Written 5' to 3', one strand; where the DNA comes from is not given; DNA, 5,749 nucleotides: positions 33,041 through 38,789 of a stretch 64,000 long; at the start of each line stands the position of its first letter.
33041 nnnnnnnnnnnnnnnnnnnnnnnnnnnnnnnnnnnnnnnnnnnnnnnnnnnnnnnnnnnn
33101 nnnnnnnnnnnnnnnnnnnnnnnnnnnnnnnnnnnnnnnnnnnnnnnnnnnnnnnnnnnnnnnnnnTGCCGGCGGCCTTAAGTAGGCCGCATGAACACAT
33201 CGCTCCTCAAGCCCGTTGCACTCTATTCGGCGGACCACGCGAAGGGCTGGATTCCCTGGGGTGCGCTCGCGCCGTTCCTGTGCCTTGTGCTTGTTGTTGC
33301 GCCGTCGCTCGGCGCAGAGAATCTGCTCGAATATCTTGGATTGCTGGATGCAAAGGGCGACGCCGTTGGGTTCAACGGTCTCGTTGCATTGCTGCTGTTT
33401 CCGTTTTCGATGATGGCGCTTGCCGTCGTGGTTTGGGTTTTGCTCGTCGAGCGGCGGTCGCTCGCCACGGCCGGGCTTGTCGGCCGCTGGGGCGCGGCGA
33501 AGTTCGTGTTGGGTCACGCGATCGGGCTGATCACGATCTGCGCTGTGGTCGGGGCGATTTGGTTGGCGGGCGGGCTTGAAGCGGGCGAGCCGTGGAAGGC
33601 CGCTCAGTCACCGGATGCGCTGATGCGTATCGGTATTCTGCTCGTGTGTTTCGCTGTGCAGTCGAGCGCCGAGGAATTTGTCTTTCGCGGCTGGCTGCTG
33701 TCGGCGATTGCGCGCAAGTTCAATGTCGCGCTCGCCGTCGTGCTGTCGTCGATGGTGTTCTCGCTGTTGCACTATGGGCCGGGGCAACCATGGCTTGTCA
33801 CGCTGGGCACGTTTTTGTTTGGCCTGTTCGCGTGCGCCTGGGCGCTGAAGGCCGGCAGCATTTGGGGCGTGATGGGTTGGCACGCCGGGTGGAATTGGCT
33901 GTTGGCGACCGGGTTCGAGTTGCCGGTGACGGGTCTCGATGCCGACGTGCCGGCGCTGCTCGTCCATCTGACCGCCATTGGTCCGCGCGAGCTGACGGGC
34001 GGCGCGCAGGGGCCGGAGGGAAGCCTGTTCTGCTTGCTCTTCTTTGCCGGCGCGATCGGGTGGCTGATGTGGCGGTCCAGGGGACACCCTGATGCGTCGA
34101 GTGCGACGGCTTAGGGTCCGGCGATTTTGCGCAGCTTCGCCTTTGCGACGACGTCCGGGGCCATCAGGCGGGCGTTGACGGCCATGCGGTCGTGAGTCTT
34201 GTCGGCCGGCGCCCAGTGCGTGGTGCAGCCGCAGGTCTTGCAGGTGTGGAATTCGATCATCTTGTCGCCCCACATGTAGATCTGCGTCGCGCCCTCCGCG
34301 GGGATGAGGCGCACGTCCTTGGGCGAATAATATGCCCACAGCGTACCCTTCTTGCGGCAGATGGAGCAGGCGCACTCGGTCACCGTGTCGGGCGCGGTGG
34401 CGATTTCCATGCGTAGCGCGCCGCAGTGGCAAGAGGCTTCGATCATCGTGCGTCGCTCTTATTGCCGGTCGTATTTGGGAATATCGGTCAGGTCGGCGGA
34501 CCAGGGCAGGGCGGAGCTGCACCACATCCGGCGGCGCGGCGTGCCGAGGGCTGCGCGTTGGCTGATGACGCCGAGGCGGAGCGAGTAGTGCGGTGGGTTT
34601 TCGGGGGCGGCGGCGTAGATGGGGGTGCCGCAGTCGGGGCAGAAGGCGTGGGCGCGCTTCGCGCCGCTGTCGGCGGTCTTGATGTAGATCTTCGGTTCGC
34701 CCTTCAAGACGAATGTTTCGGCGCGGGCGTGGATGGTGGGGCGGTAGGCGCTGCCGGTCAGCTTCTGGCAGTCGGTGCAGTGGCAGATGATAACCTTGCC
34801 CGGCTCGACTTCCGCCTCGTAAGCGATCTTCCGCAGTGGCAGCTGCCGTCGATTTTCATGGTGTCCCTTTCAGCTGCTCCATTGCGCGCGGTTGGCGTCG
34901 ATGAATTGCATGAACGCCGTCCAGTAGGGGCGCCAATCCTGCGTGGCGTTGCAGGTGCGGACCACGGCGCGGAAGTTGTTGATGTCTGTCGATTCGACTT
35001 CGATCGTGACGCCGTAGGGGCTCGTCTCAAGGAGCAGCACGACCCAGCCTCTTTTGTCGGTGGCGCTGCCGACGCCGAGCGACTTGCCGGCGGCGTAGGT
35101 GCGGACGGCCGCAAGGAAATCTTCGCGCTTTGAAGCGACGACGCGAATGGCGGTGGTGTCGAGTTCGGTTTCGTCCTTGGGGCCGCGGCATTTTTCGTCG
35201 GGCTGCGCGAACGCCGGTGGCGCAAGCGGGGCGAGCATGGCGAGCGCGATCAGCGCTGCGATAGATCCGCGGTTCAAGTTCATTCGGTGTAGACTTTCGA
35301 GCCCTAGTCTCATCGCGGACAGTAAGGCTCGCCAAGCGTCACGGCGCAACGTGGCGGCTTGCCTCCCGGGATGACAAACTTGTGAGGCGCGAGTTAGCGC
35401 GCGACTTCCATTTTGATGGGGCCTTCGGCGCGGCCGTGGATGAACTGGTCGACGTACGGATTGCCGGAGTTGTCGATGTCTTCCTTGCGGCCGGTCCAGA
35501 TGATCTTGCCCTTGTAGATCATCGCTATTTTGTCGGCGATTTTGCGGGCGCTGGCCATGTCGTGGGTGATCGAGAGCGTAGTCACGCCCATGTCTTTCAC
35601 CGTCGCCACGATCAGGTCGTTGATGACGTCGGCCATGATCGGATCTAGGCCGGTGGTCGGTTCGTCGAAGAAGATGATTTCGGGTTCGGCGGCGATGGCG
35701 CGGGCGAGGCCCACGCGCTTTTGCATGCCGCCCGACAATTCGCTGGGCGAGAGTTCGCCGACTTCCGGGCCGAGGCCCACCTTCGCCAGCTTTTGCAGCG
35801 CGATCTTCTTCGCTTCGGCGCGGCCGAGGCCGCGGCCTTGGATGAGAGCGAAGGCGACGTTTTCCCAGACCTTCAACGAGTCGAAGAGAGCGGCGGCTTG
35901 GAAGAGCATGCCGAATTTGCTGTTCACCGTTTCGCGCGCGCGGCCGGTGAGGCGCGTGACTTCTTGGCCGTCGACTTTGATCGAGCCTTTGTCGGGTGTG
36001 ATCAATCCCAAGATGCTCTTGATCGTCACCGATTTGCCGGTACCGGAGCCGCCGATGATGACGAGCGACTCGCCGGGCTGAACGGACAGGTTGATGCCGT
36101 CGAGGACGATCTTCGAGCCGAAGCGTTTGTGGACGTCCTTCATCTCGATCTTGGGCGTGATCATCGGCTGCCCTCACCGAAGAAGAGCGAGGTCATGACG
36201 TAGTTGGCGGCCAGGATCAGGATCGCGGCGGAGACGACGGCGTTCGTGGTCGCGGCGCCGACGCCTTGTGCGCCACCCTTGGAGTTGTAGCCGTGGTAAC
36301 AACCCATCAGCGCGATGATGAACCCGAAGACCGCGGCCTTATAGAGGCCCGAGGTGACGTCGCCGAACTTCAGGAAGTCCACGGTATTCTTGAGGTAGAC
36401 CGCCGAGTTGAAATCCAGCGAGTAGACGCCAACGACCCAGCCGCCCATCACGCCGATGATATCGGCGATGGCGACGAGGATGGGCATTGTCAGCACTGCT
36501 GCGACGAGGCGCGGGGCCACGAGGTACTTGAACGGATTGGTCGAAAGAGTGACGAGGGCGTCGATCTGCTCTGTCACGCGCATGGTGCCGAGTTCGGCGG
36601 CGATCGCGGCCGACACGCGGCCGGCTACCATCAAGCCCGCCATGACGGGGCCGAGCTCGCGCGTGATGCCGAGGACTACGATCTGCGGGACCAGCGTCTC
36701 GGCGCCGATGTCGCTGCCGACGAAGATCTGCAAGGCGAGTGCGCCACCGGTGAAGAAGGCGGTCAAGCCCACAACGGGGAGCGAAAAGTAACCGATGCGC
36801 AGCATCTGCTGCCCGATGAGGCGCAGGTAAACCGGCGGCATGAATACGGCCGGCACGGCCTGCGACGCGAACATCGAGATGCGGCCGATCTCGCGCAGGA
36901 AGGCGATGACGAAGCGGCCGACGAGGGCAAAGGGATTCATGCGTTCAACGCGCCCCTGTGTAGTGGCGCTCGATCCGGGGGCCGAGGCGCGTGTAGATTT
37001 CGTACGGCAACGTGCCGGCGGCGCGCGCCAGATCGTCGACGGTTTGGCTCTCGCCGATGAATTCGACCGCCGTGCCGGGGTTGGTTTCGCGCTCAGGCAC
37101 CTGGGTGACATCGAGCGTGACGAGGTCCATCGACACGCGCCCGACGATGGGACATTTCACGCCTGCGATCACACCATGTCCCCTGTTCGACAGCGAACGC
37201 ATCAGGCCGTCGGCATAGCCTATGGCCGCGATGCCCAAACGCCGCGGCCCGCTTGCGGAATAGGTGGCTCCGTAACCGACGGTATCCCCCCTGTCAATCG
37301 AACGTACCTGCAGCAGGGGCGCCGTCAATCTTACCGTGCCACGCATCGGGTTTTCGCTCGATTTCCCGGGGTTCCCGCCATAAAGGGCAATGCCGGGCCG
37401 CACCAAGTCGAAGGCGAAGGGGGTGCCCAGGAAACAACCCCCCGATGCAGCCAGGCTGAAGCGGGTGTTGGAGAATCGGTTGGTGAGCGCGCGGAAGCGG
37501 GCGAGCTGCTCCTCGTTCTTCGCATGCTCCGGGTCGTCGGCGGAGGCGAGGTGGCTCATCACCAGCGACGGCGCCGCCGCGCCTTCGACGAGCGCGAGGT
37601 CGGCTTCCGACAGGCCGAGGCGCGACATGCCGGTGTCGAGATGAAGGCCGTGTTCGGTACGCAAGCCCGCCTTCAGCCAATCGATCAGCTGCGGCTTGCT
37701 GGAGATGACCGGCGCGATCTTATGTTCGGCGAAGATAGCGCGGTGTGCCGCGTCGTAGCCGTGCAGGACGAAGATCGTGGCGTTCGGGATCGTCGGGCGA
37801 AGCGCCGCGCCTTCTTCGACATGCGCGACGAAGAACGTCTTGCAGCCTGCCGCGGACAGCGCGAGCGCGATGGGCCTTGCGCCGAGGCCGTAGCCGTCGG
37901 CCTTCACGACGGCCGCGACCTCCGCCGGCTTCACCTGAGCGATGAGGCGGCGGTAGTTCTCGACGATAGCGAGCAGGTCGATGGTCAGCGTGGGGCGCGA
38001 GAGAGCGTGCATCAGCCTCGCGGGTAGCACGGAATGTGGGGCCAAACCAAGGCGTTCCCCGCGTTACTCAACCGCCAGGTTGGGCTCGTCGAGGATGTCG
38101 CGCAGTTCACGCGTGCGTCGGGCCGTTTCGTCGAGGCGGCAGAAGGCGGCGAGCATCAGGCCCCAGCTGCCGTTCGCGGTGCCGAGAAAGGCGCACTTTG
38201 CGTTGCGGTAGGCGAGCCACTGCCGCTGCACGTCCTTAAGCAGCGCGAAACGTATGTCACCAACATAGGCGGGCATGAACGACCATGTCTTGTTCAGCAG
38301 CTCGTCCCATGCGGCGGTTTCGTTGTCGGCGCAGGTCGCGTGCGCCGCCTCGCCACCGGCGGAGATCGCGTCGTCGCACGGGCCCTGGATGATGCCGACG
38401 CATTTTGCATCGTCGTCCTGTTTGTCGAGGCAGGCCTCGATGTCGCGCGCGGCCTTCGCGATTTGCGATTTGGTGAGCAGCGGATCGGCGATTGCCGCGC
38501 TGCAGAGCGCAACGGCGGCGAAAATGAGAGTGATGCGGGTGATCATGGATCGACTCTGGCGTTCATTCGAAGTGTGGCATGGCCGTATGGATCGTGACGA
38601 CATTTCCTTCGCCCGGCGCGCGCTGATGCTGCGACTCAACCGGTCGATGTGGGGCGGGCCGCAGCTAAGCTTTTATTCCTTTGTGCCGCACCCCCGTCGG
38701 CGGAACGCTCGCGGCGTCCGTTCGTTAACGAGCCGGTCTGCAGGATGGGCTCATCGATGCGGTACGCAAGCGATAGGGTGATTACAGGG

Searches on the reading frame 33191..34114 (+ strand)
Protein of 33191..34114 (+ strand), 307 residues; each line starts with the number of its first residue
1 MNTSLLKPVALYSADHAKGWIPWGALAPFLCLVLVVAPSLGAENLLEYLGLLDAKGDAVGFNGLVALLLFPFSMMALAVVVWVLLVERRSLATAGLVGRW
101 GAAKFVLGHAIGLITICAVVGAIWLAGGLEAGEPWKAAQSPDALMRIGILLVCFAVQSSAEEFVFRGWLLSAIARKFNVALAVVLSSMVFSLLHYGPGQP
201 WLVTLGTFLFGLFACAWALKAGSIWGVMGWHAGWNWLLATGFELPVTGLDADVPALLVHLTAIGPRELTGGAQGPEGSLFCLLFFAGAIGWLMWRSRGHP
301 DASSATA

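Call 4: search_protein_families(library=pfam, proteins=[window:33191-34114:+], max_evalue=1)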
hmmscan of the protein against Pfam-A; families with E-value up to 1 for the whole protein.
window:33191-34114:+ (307 aa): 1 family
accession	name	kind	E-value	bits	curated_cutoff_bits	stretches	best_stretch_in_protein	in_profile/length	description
PF02517.21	Rce1-like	-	1.4e-17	64.2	22.4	1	147-237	5-93/93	Type II CAAX prenyl endopeptidase Rce1-like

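Call 42: search_protein_families(library=padloc, proteins=[window:33191-34114:+], max_evalue=0.01)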
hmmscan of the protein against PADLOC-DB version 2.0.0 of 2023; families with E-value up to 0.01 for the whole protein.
window:33191-34114:+ (307 aa): 0 families

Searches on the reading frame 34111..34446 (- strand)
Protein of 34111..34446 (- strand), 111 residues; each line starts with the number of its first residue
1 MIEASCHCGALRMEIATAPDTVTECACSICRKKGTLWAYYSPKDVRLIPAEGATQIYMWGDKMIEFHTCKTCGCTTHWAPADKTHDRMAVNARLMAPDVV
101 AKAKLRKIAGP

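Call 37: search_protein_families(library=pfam, proteins=[window:34111-34446:-], max_evalue=0.001)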
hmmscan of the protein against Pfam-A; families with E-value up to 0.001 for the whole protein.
window:34111-34446:- (111 aa): 1 family
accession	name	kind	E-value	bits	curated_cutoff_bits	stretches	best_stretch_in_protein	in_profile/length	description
PF04828.22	GFA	-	2.4e-10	41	24.3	1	1-95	1-99/115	Glutathione-dependent formaldehyde-activating enzyme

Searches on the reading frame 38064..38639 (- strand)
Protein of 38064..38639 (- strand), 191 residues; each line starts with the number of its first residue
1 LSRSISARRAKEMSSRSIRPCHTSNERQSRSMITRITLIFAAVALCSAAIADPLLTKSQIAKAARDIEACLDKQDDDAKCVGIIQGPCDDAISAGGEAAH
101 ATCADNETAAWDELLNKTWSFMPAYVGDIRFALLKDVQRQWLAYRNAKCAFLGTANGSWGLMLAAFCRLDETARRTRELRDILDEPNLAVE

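Call 37: search_protein_families(library=pfam, proteins=[window:38064-38639:-], max_evalue=0.001)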
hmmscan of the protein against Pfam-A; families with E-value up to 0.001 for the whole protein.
window:38064-38639:- (191 aa): 1 family
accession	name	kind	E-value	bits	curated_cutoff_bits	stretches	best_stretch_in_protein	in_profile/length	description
PF07007.17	LprI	-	2e-15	57.5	22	1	88-179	1-106/106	Lysozyme inhibitor LprI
